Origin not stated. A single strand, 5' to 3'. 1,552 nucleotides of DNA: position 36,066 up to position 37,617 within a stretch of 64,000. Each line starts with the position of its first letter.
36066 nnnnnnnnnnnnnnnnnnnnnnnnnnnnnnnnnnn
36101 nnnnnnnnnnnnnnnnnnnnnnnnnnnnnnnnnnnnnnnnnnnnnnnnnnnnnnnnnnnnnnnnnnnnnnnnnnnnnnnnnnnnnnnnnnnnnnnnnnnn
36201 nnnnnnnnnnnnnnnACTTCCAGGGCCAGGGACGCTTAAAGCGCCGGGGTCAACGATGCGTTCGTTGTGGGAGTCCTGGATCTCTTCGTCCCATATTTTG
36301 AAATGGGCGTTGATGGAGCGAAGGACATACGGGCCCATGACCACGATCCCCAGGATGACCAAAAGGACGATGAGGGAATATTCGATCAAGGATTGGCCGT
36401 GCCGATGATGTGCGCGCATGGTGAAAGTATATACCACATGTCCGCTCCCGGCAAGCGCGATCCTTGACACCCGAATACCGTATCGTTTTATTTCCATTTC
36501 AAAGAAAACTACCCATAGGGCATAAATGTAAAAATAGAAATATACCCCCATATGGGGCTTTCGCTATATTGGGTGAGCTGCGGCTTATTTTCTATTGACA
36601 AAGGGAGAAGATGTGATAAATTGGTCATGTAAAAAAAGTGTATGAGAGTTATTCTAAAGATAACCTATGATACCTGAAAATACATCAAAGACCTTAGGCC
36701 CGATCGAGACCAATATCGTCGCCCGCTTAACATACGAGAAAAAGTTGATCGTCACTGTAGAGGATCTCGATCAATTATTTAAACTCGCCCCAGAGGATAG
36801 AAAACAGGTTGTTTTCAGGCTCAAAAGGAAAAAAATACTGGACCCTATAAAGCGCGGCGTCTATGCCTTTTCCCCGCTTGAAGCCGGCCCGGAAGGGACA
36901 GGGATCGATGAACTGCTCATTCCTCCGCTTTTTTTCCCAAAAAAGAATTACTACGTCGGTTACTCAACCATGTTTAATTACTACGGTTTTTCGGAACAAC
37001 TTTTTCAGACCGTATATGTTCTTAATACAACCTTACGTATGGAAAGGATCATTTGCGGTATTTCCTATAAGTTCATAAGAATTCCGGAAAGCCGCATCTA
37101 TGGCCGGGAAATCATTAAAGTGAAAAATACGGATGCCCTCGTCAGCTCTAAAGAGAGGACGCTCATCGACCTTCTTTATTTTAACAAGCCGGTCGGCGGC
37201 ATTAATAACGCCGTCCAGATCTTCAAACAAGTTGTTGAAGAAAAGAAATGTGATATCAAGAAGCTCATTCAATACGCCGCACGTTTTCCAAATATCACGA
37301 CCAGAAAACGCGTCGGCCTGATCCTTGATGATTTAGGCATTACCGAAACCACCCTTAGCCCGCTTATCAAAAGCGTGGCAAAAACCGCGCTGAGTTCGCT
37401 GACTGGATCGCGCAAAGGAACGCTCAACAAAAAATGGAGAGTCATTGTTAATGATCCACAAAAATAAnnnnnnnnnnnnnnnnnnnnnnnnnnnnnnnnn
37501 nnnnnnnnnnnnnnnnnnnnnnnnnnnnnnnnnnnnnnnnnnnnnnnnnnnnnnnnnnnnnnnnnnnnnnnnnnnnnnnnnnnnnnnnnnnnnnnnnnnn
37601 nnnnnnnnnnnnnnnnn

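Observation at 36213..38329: AT-rich islet carrying an AbiEi/AbiEii abortive-infection pair and a Flp-pilin-like ORF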

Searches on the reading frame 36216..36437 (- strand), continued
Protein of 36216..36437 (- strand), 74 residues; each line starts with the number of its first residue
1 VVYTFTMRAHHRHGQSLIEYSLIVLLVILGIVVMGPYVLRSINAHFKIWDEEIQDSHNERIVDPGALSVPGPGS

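Call 80: predict_structure(alignment_id=A1)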
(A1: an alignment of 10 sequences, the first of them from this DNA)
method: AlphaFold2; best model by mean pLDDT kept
length: 74 residues; sequences in the alignment: 10
mean_pLDDT: 70.8   pTM: 0.35
mean pLDDT of the five models: 70.8, 69.2, 69.2, 66.1, 65.8
residues with pLDDT >= 90: 14; 70-90: 23; 50-70: 26; < 50: 11
segments of 3 or more residues with pLDDT < 50: 65-74
pLDDT, mean of each block of 10 residues (from residue 1): 54 70 93 90 82 66 50 43
secondary structure, 60 per line:
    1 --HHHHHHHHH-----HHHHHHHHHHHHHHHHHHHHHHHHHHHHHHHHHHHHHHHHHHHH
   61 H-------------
elements in order: H3-11 H17-61

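Call 82: fold_search(model_id=the predicted structure, library=pdb)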
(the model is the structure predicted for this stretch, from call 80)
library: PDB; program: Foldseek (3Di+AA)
matches with E <= 10: 0; with E <= 0.001: 0
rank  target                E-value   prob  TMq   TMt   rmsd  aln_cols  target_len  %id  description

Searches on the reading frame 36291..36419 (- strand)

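Call 7: search_protein_families(library=pfam, proteins=[window:36291-36419:-], max_evalue=10)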
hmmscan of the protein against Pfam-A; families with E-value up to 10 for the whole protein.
seq(43 aa): 1 family
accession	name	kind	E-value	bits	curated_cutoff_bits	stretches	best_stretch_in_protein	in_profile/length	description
PF04964.19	Flp_Fap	-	0.068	13.4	32.2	1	10-40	9-39/46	Flp/Fap pilin component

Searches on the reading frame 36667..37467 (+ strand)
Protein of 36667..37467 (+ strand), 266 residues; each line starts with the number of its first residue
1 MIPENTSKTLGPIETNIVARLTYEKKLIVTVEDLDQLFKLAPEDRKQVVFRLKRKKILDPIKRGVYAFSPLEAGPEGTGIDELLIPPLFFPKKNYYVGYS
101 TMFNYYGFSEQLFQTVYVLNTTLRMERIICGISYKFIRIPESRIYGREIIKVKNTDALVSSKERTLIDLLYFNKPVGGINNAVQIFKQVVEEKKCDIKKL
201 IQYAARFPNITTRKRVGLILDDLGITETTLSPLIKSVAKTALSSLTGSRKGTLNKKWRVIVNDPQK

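Call 3: search_protein_families(library=pfam, proteins=[window:36667-37467:+], max_evalue=0.1)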
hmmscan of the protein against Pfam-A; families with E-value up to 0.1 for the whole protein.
window:36667-37467:+ (266 aa): 3 families
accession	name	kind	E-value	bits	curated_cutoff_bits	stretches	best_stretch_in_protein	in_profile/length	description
PF09407.15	AbiEi_1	-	6.5e-09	36.6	22.2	1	90-221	13-141/142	AbiEi antitoxin C-terminal domain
PF20217.3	DUF6577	-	0.00056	20.1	27.8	0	163-206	142-187/204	Family of unknown function (DUF6577)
PF13338.12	AbiEi_4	-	0.00075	20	25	1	28-68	13-48/49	Transcriptional regulator, AbiEi antitoxin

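Call 4: search_protein_families(library=padloc, proteins=[window:36667-37467:+], max_evalue=0.1)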
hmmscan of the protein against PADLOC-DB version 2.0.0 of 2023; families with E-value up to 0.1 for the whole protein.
window:36667-37467:+ (266 aa): 27 families (the best 25 are shown)
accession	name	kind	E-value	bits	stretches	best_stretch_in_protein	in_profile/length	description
PDLC02267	AbiEi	-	9.7e-46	154.2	1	11-262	3-241/252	AbiEi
PDLC02271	AbiEi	-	4.9e-28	96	1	15-261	10-257/263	AbiEi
PDLC02266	AbiEi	-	7e-25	85.9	1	18-263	7-252/258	AbiEi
PDLC02282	AbiEi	-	8e-22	75.8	1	18-263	7-254/260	AbiEi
PDLC02252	AbiEi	-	9.5e-21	72.5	1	26-263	15-253/259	AbiEi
PDLC02269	AbiEi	-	1.7e-18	64.8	1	27-261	11-236/251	AbiEi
PDLC02270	AbiEi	-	2.5e-18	64.1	1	25-261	9-253/265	AbiEi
PDLC02276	AbiEi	-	2e-17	61.6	1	21-236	10-223/270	AbiEi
PDLC02287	AbiEi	-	1.5e-15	55.5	1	28-261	12-236/253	AbiEi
PDLC02273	AbiEi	-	8.3e-12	43.6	1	28-212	16-198/205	AbiEi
PDLC02241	AbiEi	-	5.9e-10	37.3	1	25-219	8-194/199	AbiEi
PDLC02272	AbiEi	-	1.3e-09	36.2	1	29-221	13-196/200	AbiEi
PDLC02275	AbiEi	-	1.8e-08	32.7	1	100-206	72-171/184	AbiEi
PDLC02225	AbiEi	-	2.1e-08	32.2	1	47-207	33-181/198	AbiEi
PDLC02265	AbiEi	-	1e-07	29.9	1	49-205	32-182/198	AbiEi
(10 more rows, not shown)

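Call 5: search_protein_families(library=ncbifam, proteins=[window:36667-37467:+], max_evalue=0.1)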
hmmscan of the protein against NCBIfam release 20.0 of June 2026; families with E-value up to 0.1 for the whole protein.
window:36667-37467:+ (266 aa): 1 family
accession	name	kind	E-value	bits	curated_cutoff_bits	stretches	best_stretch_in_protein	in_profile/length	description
NF047376.1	TAA_AbiEi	equivalog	0.068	12.9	150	0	19-75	11-68/172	type IV toxin-antitoxin system AbiEi family antitoxin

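Call 11: find_encoding_contigs(protein=window:36667-37467:+, flank=10000, max_places=6)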
Protein window:36667-37467:+ (266 aa): 1 contig read that carries it; 1 place shown.
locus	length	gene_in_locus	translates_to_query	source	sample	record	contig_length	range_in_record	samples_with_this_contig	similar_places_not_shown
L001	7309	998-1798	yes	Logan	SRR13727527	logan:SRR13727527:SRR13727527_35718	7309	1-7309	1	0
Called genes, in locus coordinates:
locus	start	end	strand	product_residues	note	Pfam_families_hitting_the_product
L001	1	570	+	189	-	?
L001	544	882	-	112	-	-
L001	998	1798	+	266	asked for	-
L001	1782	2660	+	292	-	PF08843:AbiEii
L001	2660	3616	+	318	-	PF17125:Methyltr_RsmF_N (weak), PF01189:Methyltr_RsmB-F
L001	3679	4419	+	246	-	PF00263:Secretin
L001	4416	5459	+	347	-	PF01520:Amidase_3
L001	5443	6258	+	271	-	PF01177:Asp_Glu_race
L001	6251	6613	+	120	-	PF01242:PTPS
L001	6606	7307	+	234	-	?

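Call 52: find_related_loci(query=window:36667-37467:+, collection=metagenome_contigs, flank=3000)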
Query window:36667-37467:+ (266 aa) in metagenome_contigs; peptide patterns used: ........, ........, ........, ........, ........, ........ (x = any residue, [..] = any of these).
452 stretches matched a pattern; 157 encode a relative of the query (tblastn E <= 1e-3); the best 80 are kept; 80 distinct loci.
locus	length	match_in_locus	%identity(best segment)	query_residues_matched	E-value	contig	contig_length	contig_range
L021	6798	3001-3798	94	1-266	5e-167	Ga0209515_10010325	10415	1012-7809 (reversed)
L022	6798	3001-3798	92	1-266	3e-163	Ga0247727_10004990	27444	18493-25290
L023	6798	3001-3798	89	1-266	5e-161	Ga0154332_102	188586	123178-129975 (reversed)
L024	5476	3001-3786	89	1-262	5e-159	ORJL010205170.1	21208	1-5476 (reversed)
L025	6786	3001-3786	89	1-262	3e-156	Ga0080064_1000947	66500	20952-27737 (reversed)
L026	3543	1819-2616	85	1-266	4e-161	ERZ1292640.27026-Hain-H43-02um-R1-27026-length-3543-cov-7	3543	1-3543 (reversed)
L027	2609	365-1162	84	1-266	9e-164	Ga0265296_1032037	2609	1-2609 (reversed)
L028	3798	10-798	81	1-263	4e-152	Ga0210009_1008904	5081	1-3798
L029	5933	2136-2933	80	1-266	1e-145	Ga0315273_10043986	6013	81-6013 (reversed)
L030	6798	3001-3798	80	1-266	4e-144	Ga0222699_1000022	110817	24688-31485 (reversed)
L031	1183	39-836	80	1-266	4e-158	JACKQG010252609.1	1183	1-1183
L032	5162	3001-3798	80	1-266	7e-144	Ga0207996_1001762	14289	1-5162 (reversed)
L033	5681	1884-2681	80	1-266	2e-143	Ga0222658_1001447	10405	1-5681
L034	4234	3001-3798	79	1-266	6e-145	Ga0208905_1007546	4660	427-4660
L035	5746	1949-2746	79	1-266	2e-142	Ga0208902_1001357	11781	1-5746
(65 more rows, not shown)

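Call 63: search_solved_structures(query=window:36667-37467:+, max_evalue=0.01, show_alignments=1)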
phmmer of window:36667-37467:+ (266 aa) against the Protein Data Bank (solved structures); distinct sequences matched with E-value up to 0.01: 0.
